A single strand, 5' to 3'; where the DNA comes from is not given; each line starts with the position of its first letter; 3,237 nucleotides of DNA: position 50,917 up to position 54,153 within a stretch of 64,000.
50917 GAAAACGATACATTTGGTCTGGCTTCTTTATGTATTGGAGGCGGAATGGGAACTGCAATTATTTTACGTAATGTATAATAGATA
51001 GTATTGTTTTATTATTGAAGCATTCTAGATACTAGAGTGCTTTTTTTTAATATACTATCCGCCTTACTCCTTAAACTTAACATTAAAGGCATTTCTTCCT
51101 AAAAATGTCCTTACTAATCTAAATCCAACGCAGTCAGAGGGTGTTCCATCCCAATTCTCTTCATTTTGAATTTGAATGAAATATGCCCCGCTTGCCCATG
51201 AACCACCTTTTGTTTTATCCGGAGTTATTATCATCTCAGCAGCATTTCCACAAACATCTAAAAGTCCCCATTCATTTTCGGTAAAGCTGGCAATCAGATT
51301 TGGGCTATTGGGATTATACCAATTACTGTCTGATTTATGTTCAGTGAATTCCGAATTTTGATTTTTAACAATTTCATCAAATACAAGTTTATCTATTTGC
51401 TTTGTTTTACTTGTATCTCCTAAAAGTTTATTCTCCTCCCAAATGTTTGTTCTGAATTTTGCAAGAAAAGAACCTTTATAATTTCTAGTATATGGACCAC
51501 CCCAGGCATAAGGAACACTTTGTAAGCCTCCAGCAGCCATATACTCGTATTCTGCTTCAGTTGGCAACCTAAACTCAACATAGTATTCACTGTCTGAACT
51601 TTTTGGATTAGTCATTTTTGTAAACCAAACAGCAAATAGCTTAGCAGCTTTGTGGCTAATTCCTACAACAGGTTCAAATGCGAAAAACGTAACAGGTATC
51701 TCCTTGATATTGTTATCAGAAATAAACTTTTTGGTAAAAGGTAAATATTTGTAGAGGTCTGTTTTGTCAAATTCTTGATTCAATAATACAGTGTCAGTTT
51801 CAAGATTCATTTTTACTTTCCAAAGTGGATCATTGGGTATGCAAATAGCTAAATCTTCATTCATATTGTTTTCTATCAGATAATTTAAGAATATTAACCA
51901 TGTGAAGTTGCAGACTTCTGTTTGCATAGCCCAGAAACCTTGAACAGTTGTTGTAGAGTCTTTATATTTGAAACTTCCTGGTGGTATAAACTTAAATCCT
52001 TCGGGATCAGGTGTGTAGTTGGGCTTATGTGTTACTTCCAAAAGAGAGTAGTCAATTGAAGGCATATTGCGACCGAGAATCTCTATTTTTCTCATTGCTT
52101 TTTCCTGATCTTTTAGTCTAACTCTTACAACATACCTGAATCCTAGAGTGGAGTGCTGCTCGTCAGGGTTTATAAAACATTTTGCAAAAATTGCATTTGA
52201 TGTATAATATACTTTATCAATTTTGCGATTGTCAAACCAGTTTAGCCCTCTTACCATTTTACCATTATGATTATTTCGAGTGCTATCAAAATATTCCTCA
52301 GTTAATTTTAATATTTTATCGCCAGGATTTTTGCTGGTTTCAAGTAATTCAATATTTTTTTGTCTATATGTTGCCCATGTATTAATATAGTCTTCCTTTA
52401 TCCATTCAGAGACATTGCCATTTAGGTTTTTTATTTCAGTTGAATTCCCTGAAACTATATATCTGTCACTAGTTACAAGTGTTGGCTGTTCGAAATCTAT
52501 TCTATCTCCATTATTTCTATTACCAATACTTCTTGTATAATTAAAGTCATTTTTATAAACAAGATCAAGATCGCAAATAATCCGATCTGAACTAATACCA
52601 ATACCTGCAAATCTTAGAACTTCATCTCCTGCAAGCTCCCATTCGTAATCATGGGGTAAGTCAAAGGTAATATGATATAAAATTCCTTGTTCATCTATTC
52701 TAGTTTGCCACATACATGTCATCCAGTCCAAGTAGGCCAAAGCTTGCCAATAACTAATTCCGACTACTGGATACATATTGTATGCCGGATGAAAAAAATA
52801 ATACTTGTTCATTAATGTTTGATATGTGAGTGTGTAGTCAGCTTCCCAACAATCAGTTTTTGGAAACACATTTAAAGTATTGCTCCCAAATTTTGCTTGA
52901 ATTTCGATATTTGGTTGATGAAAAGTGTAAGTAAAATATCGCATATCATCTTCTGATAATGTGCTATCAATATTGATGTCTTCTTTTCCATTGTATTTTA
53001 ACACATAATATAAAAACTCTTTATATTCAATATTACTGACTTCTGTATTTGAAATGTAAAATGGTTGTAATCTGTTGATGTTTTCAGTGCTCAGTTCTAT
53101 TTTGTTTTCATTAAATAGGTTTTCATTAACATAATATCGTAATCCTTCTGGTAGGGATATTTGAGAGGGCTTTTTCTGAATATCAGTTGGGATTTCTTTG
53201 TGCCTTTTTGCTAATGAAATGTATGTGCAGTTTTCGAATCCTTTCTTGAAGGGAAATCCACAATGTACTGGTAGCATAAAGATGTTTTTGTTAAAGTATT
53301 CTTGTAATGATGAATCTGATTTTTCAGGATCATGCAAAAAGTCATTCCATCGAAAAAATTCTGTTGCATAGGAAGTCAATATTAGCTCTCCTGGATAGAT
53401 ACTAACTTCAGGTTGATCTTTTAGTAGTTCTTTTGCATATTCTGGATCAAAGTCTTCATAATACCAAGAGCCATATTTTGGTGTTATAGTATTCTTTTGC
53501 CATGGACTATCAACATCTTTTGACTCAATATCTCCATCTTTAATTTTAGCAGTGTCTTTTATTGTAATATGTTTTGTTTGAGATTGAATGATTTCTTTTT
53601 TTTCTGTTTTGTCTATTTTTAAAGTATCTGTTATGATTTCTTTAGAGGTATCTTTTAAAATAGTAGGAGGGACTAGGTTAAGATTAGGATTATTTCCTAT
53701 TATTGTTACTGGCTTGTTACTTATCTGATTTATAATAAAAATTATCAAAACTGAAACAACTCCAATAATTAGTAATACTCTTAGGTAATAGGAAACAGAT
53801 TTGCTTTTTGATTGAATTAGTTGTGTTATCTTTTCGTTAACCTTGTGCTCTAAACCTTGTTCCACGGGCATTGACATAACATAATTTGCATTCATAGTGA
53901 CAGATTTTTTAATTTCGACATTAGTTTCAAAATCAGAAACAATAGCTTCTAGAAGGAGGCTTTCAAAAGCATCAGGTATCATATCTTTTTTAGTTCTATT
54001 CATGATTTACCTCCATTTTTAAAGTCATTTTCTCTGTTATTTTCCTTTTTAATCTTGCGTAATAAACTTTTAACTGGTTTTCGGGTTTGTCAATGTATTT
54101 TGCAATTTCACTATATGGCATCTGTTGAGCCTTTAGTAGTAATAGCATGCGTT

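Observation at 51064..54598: ECF sigma factor translationally coupled to a membrane protein with a giant double FGE/SUMF1-like ectodomain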

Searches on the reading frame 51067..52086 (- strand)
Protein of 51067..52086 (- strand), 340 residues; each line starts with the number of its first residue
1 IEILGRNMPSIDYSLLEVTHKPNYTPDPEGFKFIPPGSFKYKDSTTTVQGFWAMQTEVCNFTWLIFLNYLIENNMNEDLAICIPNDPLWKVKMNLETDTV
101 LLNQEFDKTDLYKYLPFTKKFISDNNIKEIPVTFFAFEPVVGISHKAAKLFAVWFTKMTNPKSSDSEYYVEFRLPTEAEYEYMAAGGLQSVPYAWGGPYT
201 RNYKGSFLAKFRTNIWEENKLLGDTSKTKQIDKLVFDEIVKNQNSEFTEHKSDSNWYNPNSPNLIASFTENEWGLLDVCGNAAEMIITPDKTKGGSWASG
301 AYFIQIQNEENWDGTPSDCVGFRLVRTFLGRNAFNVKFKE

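Call 15: search_protein_families(library=pfam, proteins=[window:51067-52086:-], max_evalue=1)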
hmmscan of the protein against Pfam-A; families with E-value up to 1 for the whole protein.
window:51067-52086:- (340 aa): 1 family
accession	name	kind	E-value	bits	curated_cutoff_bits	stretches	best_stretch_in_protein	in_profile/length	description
PF03781.23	FGE-sulfatase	-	2.4e-20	73.7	23.3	1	45-326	31-255/255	Sulfatase-modifying factor enzyme 1-like domain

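Call 16: search_protein_families(library=ncbifam, proteins=[window:51067-52086:-], max_evalue=1)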
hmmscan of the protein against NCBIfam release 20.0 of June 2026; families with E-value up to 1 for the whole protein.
window:51067-52086:- (340 aa): 3 families
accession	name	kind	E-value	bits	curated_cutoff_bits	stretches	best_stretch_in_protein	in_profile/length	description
TIGR03525.2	GldK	equivalog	1.8e-26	93.4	350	2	136-214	218-298/408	T9SS ring complex lipoprotein PorK/GldK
TIGR03524.1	GldJ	equivalog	4.7e-06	25.6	458.2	1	170-286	262-361/559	gliding motility lipoprotein GldJ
TIGR03530.1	GldJ_short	equivalog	0.0011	17.9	382.9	1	44-185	92-223/396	gliding motility lipoprotein GldJ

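Call 44: search_solved_structures(query=window:51067-52086:-, max_evalue=10, show_alignments=5)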
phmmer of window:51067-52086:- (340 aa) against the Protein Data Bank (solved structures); distinct sequences matched with E-value up to 10: 22.
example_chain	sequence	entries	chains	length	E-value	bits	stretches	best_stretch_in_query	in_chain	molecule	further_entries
9myj_B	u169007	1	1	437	3.1e-14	55.9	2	138-213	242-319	Lipoprotein, putative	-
9p6h_B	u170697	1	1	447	3.7e-14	55.6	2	138-213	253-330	Lipoprotein, putative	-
9ots_A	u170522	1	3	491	5.1e-14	55.1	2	138-213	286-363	Por secretion system protein porK/gldK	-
9mzu_A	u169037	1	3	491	5.1e-14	55.1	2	138-213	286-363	PorK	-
6muj_A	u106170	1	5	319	0.00041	22.6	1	171-217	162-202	Formylglycine-generating enzyme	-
2q17_A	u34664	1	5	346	0.00052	22.2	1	171-217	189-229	formylglycine generating enzyme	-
6s07_A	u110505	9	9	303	0.0017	20.5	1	172-225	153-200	Formylglycine-generating enzyme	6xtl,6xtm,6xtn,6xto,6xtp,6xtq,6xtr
5nxl_A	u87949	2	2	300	0.0018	20.5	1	172-225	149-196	Non-specific serine/threonine protein kinase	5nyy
1y4j_A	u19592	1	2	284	0.0061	18.7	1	173-211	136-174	Sulfatase modifying factor 2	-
7spq_A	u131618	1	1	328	0.0088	18.2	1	138-199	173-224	Serine/threonine kinase ToxD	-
2aft_X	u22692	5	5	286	0.022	16.9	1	172-206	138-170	Sulfatase modifying factor 1 | Sulfatase-modifying factor 1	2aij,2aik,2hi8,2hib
2afy_X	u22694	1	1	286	0.023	16.9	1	172-206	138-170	Sulfatase modifying factor 1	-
2aii_X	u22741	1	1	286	0.023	16.8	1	172-206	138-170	Sulfatase modifying factor 1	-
1y1e_X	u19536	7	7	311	0.027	16.6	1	172-206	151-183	C-alpha-formyglycine-generating enzyme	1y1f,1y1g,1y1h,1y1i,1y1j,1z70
31dc_A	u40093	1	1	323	0.029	16.5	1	172-206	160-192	Formylglycine-generating enzyme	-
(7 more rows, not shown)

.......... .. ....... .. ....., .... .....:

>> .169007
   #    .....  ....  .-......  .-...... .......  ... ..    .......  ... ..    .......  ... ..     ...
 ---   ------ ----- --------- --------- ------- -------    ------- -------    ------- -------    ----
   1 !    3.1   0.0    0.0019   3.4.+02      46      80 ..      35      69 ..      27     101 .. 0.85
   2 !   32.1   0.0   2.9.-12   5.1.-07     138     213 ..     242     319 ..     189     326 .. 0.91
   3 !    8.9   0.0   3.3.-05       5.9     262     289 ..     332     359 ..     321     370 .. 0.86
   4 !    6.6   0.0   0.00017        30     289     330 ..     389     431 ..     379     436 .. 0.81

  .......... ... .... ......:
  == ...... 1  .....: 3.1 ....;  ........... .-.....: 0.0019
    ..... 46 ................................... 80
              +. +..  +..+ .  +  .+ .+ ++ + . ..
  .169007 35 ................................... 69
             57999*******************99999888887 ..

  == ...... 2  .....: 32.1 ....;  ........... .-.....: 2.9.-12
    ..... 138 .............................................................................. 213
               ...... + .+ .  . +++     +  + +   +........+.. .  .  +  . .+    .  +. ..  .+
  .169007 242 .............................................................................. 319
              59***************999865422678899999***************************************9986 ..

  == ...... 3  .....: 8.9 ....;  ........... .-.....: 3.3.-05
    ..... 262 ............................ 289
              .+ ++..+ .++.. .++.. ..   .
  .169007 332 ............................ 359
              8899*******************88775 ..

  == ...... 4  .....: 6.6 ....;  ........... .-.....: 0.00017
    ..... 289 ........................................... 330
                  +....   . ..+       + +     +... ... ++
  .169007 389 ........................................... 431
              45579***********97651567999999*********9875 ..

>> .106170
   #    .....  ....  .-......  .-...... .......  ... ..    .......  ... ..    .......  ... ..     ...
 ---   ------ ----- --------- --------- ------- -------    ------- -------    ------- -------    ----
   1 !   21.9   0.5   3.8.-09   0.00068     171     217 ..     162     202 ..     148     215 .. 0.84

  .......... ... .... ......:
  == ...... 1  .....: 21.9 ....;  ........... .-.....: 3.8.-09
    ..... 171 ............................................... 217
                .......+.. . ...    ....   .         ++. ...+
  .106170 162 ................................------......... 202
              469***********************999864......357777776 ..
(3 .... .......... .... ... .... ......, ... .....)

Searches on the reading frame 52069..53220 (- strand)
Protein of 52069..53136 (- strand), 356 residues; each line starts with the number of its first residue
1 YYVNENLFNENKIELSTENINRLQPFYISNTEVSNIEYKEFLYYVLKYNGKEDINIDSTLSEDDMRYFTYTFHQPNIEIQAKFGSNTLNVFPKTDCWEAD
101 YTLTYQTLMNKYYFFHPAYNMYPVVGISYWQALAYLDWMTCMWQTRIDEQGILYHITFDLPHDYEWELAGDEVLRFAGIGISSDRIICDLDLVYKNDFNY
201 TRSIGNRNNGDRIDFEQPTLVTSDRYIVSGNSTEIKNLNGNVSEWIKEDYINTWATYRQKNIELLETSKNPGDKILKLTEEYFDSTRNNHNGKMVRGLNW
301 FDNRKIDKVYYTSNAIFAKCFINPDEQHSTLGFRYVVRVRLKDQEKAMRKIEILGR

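Call 15: search_protein_families(library=pfam, proteins=[window:52069-53136:-], max_evalue=1)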
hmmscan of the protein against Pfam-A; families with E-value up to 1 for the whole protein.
window:52069-53136:- (356 aa): 1 family
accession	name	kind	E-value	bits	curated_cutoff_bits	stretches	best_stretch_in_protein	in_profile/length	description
PF03781.23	FGE-sulfatase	-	6.3e-14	52.7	23.3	1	16-336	28-254/255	Sulfatase-modifying factor enzyme 1-like domain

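Call 16: search_protein_families(library=ncbifam, proteins=[window:52069-53136:-], max_evalue=1)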
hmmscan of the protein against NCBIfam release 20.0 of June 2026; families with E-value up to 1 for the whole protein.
window:52069-53136:- (356 aa): 4 families
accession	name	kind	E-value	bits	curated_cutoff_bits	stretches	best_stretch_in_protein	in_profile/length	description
TIGR03525.2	GldK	equivalog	1.5e-29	103.6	350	2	80-338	178-406/408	T9SS ring complex lipoprotein PorK/GldK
TIGR03530.1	GldJ_short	equivalog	1.2e-11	44.1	382.9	2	87-151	127-190/396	gliding motility lipoprotein GldJ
TIGR03524.1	GldJ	equivalog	1.7e-10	40.2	458.2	1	87-145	128-184/559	gliding motility lipoprotein GldJ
TIGR03440.2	egtB_TIGR03440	equivalog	0.53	9.3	360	0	113-141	265-293/413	ergothioneine biosynthesis protein EgtB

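Call 61: search_solved_structures(query=A4, max_evalue=0.01, show_alignments=1)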
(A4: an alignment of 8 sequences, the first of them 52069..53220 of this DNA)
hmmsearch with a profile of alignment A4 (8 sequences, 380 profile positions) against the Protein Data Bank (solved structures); distinct sequences matched with E-value up to 0.01: 4.
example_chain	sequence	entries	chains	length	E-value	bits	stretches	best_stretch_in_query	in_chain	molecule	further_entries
9myj_B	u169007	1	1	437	5.8e-21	78.1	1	118-201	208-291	Lipoprotein, putative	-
9p6h_B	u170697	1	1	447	6.5e-21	78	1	118-201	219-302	Lipoprotein, putative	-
9ots_A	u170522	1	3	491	9.6e-21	77.4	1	118-201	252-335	Por secretion system protein porK/gldK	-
9mzu_A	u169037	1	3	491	9.6e-21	77.4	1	118-201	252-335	PorK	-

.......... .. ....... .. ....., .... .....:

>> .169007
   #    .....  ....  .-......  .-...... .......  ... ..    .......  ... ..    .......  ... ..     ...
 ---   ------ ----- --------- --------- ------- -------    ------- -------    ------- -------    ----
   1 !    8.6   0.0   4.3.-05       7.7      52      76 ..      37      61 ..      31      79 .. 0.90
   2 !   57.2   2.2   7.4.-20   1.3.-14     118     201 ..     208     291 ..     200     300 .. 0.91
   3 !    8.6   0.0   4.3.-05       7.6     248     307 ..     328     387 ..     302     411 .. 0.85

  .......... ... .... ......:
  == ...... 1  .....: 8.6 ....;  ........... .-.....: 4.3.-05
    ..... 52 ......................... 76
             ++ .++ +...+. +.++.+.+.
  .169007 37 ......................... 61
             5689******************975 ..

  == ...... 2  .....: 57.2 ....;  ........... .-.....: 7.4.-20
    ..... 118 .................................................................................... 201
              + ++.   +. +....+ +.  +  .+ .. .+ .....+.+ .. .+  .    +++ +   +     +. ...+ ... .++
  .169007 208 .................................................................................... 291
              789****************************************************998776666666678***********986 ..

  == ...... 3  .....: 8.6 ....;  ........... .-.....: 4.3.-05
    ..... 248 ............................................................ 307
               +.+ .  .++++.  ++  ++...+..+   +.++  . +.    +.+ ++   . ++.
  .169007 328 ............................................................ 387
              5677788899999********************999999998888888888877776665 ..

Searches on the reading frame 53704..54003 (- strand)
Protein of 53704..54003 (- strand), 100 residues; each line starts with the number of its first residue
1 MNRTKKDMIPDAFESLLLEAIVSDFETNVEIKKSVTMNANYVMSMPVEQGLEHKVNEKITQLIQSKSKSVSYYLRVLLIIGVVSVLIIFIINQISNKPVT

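Call 52: search_protein_families(library=pfam, alignment_id=A3, max_evalue=5)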
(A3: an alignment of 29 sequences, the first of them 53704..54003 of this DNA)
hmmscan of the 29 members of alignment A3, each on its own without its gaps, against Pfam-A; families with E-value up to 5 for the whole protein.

A. member 1, window:53704-54003:- (100 aa): 3 families
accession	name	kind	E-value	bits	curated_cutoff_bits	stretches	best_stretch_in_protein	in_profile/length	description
PF07393.17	Sec10_HB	-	0.011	14.6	26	1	7-77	112-183/637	Exocyst complex component Sec10-like, alpha-helical bundle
PF07810.18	TMC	-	0.056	14.4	25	1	38-95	38-96/111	TMC domain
PF05966.18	Chordopox_A33R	-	0.13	12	22.5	1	62-89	33-60/186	Chordopoxvirus A33R protein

B. families by the number of members that match (of 29 scanned): 24 families
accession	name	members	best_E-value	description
PF25734.1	RelB_like_antitoxin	2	0.018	Putative antitoxin family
PF09941.14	DUF2173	2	0.071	Uncharacterized conserved protein (DUF2173)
PF23205.1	DUF7063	1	0.0043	Domain of unknown function (DUF7063)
PF18198.7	AAA_lid_11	1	0.0088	Dynein heavy chain AAA lid domain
PF07393.17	Sec10_HB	1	0.011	Exocyst complex component Sec10-like, alpha-helical bundle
PF10779.14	XhlA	1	0.017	Haemolysin XhlA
PF14992.11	TMCO5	1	0.034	TMCO5 family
PF03390.20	2HCT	1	0.036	2-hydroxycarboxylate transporter family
PF15013.11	CCSMST1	1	0.043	CCSMST1 family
PF15048.11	OSTbeta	1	0.044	Organic solute transporter subunit beta protein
PF04109.21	ATG9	1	0.045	Autophagy protein ATG9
PF07810.18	TMC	1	0.056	TMC domain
PF13903.11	Claudin_2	1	0.058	PMP-22/EMP/MP20/Claudin tight junction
PF20556.3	DUF6768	1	0.079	Family of unknown function (DUF6768)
PF14313.11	Soyouz_module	1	0.094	N-terminal region of Paramyxovirinae phosphoprotein (P)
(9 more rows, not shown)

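Call 92: predict_structure(alignment_id=A3)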
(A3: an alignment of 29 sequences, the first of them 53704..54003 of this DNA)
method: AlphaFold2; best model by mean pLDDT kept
length: 100 residues; sequences in the alignment: 29
mean_pLDDT: 82.7   pTM: 0.40
mean pLDDT of the five models: 82.7, 82.5, 81.7, 79.0, 78.8
residues with pLDDT >= 90: 41; 70-90: 42; 50-70: 14; < 50: 3
segments of 3 or more residues with pLDDT < 50: none
pLDDT, mean of each block of 10 residues (from residue 1): 58 87 93 94 82 82 77 90 93 71
secondary structure, 60 per line:
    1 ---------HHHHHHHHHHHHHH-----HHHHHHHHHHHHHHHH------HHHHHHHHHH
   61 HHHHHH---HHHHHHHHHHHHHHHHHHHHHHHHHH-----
elements in order: H10-23 H29-44 H51-66 H70-95

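Call 95: fold_search(model_id=the predicted structure, library=pdb)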
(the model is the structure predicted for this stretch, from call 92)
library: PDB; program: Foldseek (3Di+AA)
matches with E <= 10: 0; with E <= 0.001: 0
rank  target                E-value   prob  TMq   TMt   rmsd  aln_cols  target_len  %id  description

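Call 97: search_protein_representatives(alignment_id=A3)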
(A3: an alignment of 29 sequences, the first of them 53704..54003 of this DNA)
Query: 29 sequences, 100 profile positions. Proteins with E-value up to 0.001 (for the whole library): 207; up to 1e-10: 111; up to 1e-30: 0. The best 150 are listed.
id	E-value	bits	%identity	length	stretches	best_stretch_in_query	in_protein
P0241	3.0e-26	107.8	-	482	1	1-97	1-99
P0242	1.1e-24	102.7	-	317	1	1-96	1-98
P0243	1.5e-24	102.3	-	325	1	1-92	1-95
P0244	1.9e-23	98.8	-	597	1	1-96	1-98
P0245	2.0e-23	98.7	-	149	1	1-95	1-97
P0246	2.6e-23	98.3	-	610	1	1-97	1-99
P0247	2.6e-23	98.3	-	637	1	1-99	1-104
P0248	6.4e-23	97.1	-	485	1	1-98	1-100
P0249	7.1e-23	96.9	-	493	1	1-97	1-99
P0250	2.0e-22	95.5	-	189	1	1-95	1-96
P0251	4.3e-22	94.4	-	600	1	1-97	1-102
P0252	5.2e-22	94.1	-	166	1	1-91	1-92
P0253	5.5e-22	94.1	-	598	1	1-99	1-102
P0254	3.9e-21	91.3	-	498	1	1-95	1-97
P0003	9.5e-21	90.1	-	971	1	1-99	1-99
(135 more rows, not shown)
